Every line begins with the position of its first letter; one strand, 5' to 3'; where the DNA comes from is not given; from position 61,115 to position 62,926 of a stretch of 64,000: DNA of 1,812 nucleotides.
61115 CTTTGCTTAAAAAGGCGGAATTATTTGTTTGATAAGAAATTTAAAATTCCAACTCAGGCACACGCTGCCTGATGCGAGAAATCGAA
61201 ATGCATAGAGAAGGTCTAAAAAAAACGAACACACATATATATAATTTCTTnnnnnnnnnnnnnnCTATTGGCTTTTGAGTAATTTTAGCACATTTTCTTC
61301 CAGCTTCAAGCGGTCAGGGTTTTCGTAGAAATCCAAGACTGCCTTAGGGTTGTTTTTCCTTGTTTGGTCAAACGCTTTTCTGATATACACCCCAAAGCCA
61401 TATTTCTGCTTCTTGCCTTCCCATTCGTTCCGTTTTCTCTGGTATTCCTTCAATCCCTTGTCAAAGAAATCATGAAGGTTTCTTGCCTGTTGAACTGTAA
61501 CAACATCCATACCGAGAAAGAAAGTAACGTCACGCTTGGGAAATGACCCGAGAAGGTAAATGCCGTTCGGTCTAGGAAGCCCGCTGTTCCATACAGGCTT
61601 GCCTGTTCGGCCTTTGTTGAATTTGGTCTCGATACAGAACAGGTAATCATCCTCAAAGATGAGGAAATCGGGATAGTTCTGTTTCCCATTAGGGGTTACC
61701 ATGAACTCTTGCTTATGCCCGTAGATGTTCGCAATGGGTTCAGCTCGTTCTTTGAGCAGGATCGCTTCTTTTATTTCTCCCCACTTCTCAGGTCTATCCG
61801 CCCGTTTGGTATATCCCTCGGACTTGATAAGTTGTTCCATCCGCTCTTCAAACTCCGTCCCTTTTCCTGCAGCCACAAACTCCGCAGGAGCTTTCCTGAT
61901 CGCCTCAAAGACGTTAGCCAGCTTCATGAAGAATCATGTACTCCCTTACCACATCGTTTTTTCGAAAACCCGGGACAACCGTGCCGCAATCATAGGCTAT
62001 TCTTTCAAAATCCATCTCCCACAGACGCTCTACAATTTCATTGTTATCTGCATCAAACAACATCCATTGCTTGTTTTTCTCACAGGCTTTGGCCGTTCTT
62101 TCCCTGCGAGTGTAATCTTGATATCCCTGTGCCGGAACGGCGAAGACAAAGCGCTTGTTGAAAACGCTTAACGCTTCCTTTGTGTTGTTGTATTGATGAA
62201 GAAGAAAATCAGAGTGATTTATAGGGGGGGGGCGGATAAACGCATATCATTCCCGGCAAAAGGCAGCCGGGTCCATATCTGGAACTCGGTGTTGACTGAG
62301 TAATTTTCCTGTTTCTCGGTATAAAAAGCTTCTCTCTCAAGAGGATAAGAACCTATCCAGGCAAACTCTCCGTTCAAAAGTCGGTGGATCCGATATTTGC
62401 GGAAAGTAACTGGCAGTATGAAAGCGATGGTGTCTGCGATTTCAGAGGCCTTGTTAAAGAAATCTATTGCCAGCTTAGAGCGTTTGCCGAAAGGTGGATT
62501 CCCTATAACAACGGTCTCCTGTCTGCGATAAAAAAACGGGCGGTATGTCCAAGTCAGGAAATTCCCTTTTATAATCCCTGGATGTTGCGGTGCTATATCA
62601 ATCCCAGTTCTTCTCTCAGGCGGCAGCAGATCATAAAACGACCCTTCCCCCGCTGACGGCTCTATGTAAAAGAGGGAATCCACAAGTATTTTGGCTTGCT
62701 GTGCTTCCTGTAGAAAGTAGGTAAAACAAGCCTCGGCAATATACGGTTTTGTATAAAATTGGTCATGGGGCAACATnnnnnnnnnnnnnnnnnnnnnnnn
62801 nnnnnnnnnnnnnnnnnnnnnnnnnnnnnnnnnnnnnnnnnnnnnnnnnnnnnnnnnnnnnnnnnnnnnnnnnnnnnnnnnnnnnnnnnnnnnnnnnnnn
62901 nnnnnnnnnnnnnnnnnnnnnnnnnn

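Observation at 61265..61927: Candidate restriction endonuclease translationally coupled to the variable methyltransferase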

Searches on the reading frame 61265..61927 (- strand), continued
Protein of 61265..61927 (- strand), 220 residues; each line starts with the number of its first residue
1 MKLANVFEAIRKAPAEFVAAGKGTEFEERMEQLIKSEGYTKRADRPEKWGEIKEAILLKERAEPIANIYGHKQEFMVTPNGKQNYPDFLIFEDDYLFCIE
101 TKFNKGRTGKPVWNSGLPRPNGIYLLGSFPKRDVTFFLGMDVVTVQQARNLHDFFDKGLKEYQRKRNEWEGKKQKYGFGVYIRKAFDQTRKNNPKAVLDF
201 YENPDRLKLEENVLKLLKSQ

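Call 31: search_protein_families(library=ncbifam, proteins=[P0064, P0079, P0011, P0097], max_evalue=1)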
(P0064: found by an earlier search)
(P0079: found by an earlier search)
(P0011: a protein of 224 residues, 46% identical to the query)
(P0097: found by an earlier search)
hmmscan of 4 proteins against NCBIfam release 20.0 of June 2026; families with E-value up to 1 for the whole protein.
P0064 (243 aa): 0 families

P0079 (298 aa): 4 families
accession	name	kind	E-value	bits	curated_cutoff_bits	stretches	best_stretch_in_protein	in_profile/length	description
NF005518.0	PRK07143.1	equivalog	3.3e-05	23.5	232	1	57-127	74-145/281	hypothetical protein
NF041026.1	antiphage_dGTPase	exception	0.00058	19.1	400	1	98-114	98-114/425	anti-phage deoxyguanosine triphosphatase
NF003701.1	PRK05318.1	subfamily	0.0012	17.9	383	1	98-115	100-117/426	anti-phage deoxyguanosine triphosphatase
TIGR01353.1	dGTP_triPase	subfamily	0.02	14.4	152.35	1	98-117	84-103/389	dGTP triphosphohydrolase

P0011 (224 aa): 1 family
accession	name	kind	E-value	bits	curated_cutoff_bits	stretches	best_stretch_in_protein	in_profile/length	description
NF033528.1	lasso_cyano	subfamily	0.029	14.4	33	1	81-96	19-34/35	lasso peptide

P0097 (290 aa): 0 families

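Call 56: search_solved_structures(query=A1, max_evalue=10, show_alignments=3)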
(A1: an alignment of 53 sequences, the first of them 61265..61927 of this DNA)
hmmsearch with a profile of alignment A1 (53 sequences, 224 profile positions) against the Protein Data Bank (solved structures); distinct sequences matched with E-value up to 10: 0.

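Call 58: search_protein_families(library=padloc, proteins=[window:61265-61927:-, P0097, P0064, P0079], max_evalue=1)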
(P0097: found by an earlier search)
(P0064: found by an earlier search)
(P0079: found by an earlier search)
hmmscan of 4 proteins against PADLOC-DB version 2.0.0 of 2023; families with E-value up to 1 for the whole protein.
window:61265-61927:- (220 aa): 0 families

P0097 (290 aa): 7 families
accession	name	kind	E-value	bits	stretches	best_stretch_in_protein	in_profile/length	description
PDLC03274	MTase_II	-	4.2e-45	152.4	1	3-285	10-295/298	Type II methyltransferase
PDLC03280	MTase_II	-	1.9e-31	107.7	1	5-170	28-189/320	Type II methyltransferase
PDLC03256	MTase_II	-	7.1e-27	92.5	1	4-171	11-168/269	Type II methyltransferase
PDLC03255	MTase_II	-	1.5e-20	72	1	35-170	28-159/269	Type II methyltransferase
PDLC03267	MTase_II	-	2.8e-05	21.2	1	64-118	86-138/539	Type II methyltransferase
PDLC03282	MTase_II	-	0.00047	17.6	1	37-103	36-97/386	Type II methyltransferase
PDLC03258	MTase_II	-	0.011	12.9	1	37-101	45-117/366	Type II methyltransferase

P0064 (243 aa): 1 family
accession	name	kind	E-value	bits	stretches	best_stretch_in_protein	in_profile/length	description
PDLC00637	ZorA2|ZorA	-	0.0094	12.8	1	18-73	317-372/420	MotA/ExbB/TolQ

P0079 (298 aa): 11 families
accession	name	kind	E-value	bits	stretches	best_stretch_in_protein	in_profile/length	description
PDLC03274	MTase_II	-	2.1e-205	678.7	1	1-298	1-298/298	Type II methyltransferase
PDLC03280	MTase_II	-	5.4e-28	96.3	1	9-203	25-213/320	Type II methyltransferase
PDLC03255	MTase_II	-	5.8e-28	96.3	1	25-191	11-173/269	Type II methyltransferase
PDLC03256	MTase_II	-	5.8e-25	86.2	1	7-180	7-171/269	Type II methyltransferase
PDLC03248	MTase_II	-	1.4e-06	25.3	1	38-122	28-113/521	Type II methyltransferase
PDLC02374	dGTPase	-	4.3e-05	21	2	98-115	109-126/395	-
PDLC03267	MTase_II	-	0.00012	19.1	1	2-61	4-54/539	Type II methyltransferase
PDLC03311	MTase_II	-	0.00013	18.8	1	8-105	13-113/464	Type II methyltransferase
PDLC03338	MTase_II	-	0.00015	18.6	1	5-56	123-169/604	Type II methyltransferase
PDLC03313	MTase_II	-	0.00055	16.6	1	11-58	22-65/563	Type II methyltransferase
PDLC03258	MTase_II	-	0.00056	17.2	1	44-108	44-117/366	Type II methyltransferase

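Call 61: search_protein_representatives(alignment_id=A1)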
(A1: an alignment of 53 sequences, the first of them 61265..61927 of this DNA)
Query: 53 sequences, 224 profile positions. Proteins with E-value up to 0.001 (for the whole library): 869; up to 1e-10: 568; up to 1e-30: 117. The best 150 are listed.
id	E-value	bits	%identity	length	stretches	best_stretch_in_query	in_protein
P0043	3.2e-86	305.1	-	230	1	1-222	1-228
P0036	1.8e-84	299.4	-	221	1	3-222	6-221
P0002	7.0e-84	297.5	-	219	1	3-223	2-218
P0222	2.6e-81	289.1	-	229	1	1-223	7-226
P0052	5.4e-81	288.0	-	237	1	1-223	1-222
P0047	1.1e-79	283.7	-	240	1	1-223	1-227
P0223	8.0e-76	271.1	-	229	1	4-223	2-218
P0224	2.5e-74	266.2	-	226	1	5-222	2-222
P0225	5.2e-73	261.9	-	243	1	1-222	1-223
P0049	3.8e-71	255.8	-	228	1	3-222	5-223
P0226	3.5e-70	252.7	-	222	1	1-222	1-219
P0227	1.0e-69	251.1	-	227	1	1-223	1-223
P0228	6.4e-69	248.5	-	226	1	1-222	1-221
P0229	1.5e-68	247.4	-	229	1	1-223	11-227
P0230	1.6e-67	244.0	-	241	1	1-223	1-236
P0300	8.8e-39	150.0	-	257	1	20-221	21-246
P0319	1.5e-33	132.8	-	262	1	4-222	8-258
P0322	1.2e-32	129.9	-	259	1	2-223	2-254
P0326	6.9e-32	127.4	-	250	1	2-223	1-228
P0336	1.7e-29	119.6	-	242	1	21-221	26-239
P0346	4.1e-28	115.1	-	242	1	3-221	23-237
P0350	3.2e-26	108.9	-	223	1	3-222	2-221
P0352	4.4e-26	108.5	-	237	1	25-222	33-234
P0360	4.0e-25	105.3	-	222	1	25-221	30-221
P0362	1.2e-24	103.8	-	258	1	20-222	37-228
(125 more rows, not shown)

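Call 62: search_protein_families(library=pfam, proteins=[P0300, P0319, P0322, P0326, P0336, P0346, P0350, P0352, P0360, P0362], max_evalue=0.1)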
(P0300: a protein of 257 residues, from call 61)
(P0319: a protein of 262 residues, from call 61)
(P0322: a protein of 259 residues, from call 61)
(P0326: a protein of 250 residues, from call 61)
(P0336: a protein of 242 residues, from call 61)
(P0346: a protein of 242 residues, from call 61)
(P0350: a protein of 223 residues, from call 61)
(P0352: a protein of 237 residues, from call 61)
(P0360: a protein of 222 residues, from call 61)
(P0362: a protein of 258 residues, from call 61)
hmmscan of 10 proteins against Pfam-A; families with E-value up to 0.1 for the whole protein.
P0300 (257 aa): 0 families

P0319 (262 aa): 1 family
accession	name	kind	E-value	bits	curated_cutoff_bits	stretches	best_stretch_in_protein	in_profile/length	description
PF01733.24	Nucleoside_tran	-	0.074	12.9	29.8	1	9-127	76-194/309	Nucleoside transporter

P0322 (259 aa): 0 families

P0326 (250 aa): 2 families
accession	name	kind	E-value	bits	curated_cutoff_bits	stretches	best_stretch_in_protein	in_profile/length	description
PF12833.13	HTH_18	-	0.0048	17.6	33.6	1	8-62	18-72/80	Helix-turn-helix domain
PF21798.2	DUF6878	-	0.091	13.2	24.3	0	14-67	49-102/128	Family of unknown function (DUF6878)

P0336 (242 aa): 0 families

P0346 (242 aa): 2 families
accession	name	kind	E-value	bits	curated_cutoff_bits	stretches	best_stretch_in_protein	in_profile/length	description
PF17184.9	Rit1_C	-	0.053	13.3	27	0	144-230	108-199/271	Rit1 N-terminal domain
PF06069.16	PerC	-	0.064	14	22.6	0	38-99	24-82/90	PerC transcriptional activator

P0350 (223 aa): 1 family
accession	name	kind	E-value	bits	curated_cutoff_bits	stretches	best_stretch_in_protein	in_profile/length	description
PF14617.12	CMS1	-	0.0029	17.5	35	1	30-121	59-146/250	U3-containing 90S pre-ribosomal complex subunit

P0352 (237 aa): 0 families

P0360 (222 aa): 0 families

P0362 (258 aa): 2 families
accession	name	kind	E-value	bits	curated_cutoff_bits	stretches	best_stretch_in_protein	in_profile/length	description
PF01870.24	Hjc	-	0.04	14.3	21.1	1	93-127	16-54/93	Archaeal holliday junction resolvase (hjc)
PF20472.4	PDDEXK_11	-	0.045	13.9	23.7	0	40-121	5-70/145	PD-(D/E)XK nuclease superfamily domain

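Call 63: find_encoding_contigs(protein=window:61265-61927:-, flank=3000, max_places=4)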
Protein window:61265-61927:- (220 aa): 5 contigs read that carry it; 2 places shown.
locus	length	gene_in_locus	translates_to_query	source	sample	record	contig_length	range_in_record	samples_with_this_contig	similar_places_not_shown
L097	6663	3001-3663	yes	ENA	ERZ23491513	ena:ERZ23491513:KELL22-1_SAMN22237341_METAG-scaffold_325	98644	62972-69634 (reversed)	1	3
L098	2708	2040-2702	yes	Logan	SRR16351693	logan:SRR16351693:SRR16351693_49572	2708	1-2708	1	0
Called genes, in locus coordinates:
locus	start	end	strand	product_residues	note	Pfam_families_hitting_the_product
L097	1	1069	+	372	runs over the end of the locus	PF25085:DUF7802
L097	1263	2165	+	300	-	PF12762:DDE_Tnp_IS1595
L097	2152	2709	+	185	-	-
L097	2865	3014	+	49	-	-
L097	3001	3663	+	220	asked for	-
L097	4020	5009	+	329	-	PF01695:IstB_IS21 (weak), PF02562:PhoH, PF13604:AAA_30 (faint), PF13245:AAA_19 (weak)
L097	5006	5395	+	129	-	-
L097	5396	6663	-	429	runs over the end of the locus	PF00709:Adenylsucc_synt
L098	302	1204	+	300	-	PF12762:DDE_Tnp_IS1595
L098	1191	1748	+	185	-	-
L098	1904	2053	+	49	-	-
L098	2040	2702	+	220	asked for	-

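Call 76: predict_structure(alignment_id=A3)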
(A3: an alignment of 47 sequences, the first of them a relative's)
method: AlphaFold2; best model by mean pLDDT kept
length: 290 residues; sequences in the alignment: 47
mean_pLDDT: 92.6   pTM: 0.83
mean pLDDT of the five models: 92.6, 91.5, 91.4, 90.4, 89.1
residues with pLDDT >= 90: 240; 70-90: 40; 50-70: 6; < 50: 4
segments of 3 or more residues with pLDDT < 50: none
pLDDT, mean of each block of 10 residues (from residue 1): 71 98 93 95 96 97 96 91 93 92 97 97 93 97 96 93 96 93 93 93 92 94 96 95 98 96 81 94 72
secondary structure, 60 per line:
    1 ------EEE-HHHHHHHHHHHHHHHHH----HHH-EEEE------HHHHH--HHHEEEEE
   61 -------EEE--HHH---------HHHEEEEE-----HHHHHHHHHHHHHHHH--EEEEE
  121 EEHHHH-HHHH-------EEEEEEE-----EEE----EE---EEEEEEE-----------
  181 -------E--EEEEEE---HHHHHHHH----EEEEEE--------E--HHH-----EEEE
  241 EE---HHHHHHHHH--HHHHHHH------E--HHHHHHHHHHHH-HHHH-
elements in order: E7-9 H11-27 E36-39 H46-50 E56-60 E68-70 E88-92 H98-113 E116-122 H123-126 H128-131 E139-145 E151-153 E163-169 E191-196 H200-207 E212-217 E237-242 H246-254 H257-263 H273-284 H286-289

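Call 78: fold_search(model_id=the predicted structure, library=pdb)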
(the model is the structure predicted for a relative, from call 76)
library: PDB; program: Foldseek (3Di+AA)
matches with E <= 10: 1009; with E <= 0.001: 92
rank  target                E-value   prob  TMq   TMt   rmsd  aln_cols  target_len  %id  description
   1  7f8b                  9.0e-07  1.00  0.40  0.47   5.0       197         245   15  Crystal structure of rRNA methyltransferase Erm38 in complex with SAM (released 2022-01-12)
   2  7f8c                  1.2e-06  1.00  0.40  0.47   4.9       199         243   15  Crystal structure of rRNA methyltransferase Erm38 in complex with sinefungin (released 2022-01-12)
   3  7f8a                  4.0e-06  1.00  0.39  0.45   5.0       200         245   15  Crystal structure of rRNA methyltransferase Erm38 (released 2022-01-12)
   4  3tpz_A                4.3e-06  1.00  0.36  0.41   6.8       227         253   16  2.1 Angstrom crystal structure of the L114P mutant of E. Coli KsgA (released 2012-02-15)
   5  3tpz_B                4.6e-06  1.00  0.38  0.41   9.8       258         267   14  2.1 Angstrom crystal structure of the L114P mutant of E. Coli KsgA (released 2012-02-15)
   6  9n78_NL               4.6e-06  1.00  0.37  0.39  12.7       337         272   15  SSU processome maturation and disassembly, State L (released 2025-11-05)
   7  9ohl_C                9.1e-06  1.00  0.42  0.57   5.9       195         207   14  TRMT112-METTL5 bound to SAM and FWG-33B (released 2025-06-11)
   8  1qyr_A                1.2e-05  1.00  0.37  0.41   6.9       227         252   16  2.1 Angstrom Crystal structure of KsgA: A Universally Conserved Adenosine Dimethyltransferase (released 2004-06-29)
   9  6h2u_A                1.3e-05  1.00  0.44  0.61   4.4       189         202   14  Crystal structure of human METTL5-TRMT112 complex, the 18S rRNA m6A1832 methyltransferase at 1.6A resolution (released 2019-07-31)
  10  7rfm_B                1.6e-05  1.00  0.40  0.22   5.3       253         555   12  CamA Adenine Methyltransferase Complexed to Cognate Substrate DNA and Inhibitor EPZ004777 (released 2021-09-15)
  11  1wy7_B                1.8e-05  1.00  0.43  0.61   4.2       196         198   13  crystal structure of a putative RNA methyltransferase PH1948 from Pyrococcus horikoshii (released 2005-12-13)
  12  1wy7_A                1.8e-05  1.00  0.43  0.62   4.3       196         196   13  crystal structure of a putative RNA methyltransferase PH1948 from Pyrococcus horikoshii (released 2005-12-13)
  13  6h2v_A                2.5e-05  1.00  0.42  0.56   5.6       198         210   16  Crystal structure of human METTL5-TRMT112 complex, the 18S rRNA m6A1832 methyltransferase at 2.5A resolution (released 2019-07-31)
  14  3uzu                  2.5e-05  1.00  0.37  0.40   5.5       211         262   13  The structure of the Ribosomal RNA small subunit methyltransferase A from Burkholderia pseudomallei (released 2011-12-14)
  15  7lni_A                3.2e-05  1.00  0.41  0.23   5.3       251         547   13  SeMet CamA Adenine Methyltransferase Complexed to Cognate Substrate DNA (released 2021-05-19)
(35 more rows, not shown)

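Call 83: search_protein_families(library=pfam, alignment_id=A1, max_evalue=1)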
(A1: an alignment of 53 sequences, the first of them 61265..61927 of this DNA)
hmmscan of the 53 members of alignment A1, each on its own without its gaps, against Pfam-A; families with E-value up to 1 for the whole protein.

A. member 1, window:61265-61927:- (220 aa): 0 families

B. families by the number of members that match (of 53 scanned): 33 families (the first 25 are shown)
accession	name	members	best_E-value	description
PF08378.17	NERD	5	0.00088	Nuclease-related domain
PF16898.10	TOPRIM_C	2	0.0089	C-terminal associated domain of TOPRIM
PF22476.1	Ago_N_3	2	0.051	Argonaute, N-terminal domain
PF08722.17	Tn7_TnsA-like_N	1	0.011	TnsA-like endonuclease N terminal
PF25155.1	NTF2_YvbJ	1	0.012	YvbJ NTF2-like domain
PF06239.17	ECSIT_N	1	0.012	Evolutionarily conserved signalling intermediate in Toll pathway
PF00331.26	Glyco_hydro_10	1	0.014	Glycosyl hydrolase family 10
PF15467.11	SGIII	1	0.017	Secretogranin-3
PF15871.10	JMY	1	0.022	Junction-mediating and -regulatory protein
PF01909.29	NTP_transf_2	1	0.026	Nucleotidyltransferase domain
PF22560.2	GMT-wHTH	1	0.029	GMT-like wHTH domain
PF06394.18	Pepsin-I3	1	0.037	Pepsin inhibitor-3-like repeated domain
PF19821.5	Phage_capsid_2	1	0.038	Phage capsid protein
PF09940.16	DUF2172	1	0.056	Domain of unknown function (DUF2172)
PF23109.1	ARCH_RTEL1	1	0.065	RTEL1 helicase, ARCH domain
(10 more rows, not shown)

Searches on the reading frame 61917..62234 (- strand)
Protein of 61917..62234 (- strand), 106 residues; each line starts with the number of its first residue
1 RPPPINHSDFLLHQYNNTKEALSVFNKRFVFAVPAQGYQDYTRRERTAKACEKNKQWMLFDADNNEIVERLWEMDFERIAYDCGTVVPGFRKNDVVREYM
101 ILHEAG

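Call 68: search_protein_families(library=padloc, proteins=[window:61917-62234:-], max_evalue=0.01)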
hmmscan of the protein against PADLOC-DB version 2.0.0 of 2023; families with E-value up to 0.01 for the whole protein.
window:61917-62234:- (106 aa): 1 family
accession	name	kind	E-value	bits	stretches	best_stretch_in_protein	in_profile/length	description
PDLC03274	MTase_II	-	2.2e-15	54.8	1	2-104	191-295/298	Type II methyltransferase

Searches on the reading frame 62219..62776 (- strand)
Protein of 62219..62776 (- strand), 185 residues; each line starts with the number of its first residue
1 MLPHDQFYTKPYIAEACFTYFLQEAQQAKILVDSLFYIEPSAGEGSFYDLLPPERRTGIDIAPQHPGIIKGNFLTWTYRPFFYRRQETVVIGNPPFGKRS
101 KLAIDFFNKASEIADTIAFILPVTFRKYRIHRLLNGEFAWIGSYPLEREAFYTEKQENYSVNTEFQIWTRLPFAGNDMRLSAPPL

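Call 7: search_protein_families(library=pfam, proteins=[window:62219-62776:-], max_evalue=1)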
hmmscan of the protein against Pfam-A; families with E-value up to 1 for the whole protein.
window:62219-62776:- (185 aa): 0 families

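Call 8: search_protein_families(library=ncbifam, proteins=[window:62219-62776:-], max_evalue=1)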
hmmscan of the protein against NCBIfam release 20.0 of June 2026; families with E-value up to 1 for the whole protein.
window:62219-62776:- (185 aa): 0 families

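Call 41: list_cluster_members(proteins=[P0106, P0107, window:62219-62776:-, window:61265-61927:-])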
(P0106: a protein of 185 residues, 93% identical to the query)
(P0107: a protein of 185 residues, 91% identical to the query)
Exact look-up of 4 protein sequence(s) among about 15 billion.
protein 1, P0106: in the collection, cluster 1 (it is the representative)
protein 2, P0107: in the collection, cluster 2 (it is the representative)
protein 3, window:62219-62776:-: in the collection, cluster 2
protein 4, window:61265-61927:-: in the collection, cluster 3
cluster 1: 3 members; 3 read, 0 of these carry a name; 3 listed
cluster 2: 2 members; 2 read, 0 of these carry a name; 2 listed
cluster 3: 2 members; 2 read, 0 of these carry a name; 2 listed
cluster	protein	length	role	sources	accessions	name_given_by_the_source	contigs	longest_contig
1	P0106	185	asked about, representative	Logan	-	-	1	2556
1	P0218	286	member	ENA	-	-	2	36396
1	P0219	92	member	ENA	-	-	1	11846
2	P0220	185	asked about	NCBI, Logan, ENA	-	-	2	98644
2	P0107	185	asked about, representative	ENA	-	-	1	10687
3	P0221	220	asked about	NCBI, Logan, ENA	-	-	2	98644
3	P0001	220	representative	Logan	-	-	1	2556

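Call 42: find_encoding_contigs(protein=P0218, flank=5000, max_places=4)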
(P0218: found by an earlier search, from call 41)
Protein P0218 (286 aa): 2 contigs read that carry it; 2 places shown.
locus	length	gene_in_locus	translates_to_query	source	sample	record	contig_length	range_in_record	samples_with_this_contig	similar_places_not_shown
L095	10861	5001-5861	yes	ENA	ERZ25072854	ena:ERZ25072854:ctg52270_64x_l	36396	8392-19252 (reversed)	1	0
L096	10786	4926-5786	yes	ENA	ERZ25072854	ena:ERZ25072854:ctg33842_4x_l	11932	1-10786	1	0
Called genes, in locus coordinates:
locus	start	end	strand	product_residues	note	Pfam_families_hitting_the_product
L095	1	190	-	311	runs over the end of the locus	PF25209:Phage_capsid_4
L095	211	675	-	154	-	PF09956:Phage_cement_2 (faint)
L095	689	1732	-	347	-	PF10123:Mu-like_Pro_N (faint)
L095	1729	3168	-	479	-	PF05136:Phage_portal_2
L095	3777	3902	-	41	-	-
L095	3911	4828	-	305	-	PF01555:N6_N4_Mtase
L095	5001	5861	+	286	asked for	-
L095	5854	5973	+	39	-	-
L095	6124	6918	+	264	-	PF14452:Multi_ubiq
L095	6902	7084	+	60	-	-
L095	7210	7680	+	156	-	-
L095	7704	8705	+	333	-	PF00112:Peptidase_C1, PF03051:Peptidase_C1_2 (weak)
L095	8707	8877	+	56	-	-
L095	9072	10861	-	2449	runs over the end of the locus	PF00041:fn3, PF16656:Pur_ac_phosph_N (faint), PF25059:FN3_DSCAM-DSCAML_C (faint), PF00041:fn3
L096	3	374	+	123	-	?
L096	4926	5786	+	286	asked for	-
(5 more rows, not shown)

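Call 68: search_protein_families(library=padloc, proteins=[window:62219-62776:-], max_evalue=0.01)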
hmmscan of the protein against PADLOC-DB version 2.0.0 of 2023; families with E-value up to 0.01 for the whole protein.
window:62219-62776:- (185 aa): 6 families
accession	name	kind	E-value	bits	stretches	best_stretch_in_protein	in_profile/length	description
PDLC03280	MTase_II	-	1.6e-29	101.3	1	5-170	28-189/320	Type II methyltransferase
PDLC03274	MTase_II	-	1.4e-26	91.5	1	5-184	12-192/298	Type II methyltransferase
PDLC03256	MTase_II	-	1.3e-24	85.1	1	5-170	12-167/269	Type II methyltransferase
PDLC03255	MTase_II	-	2.2e-20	71.4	1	20-170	13-159/269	Type II methyltransferase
PDLC03267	MTase_II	-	0.0001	19.4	1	64-117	86-137/539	Type II methyltransferase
PDLC03282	MTase_II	-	0.00034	18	1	38-104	37-98/386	Type II methyltransferase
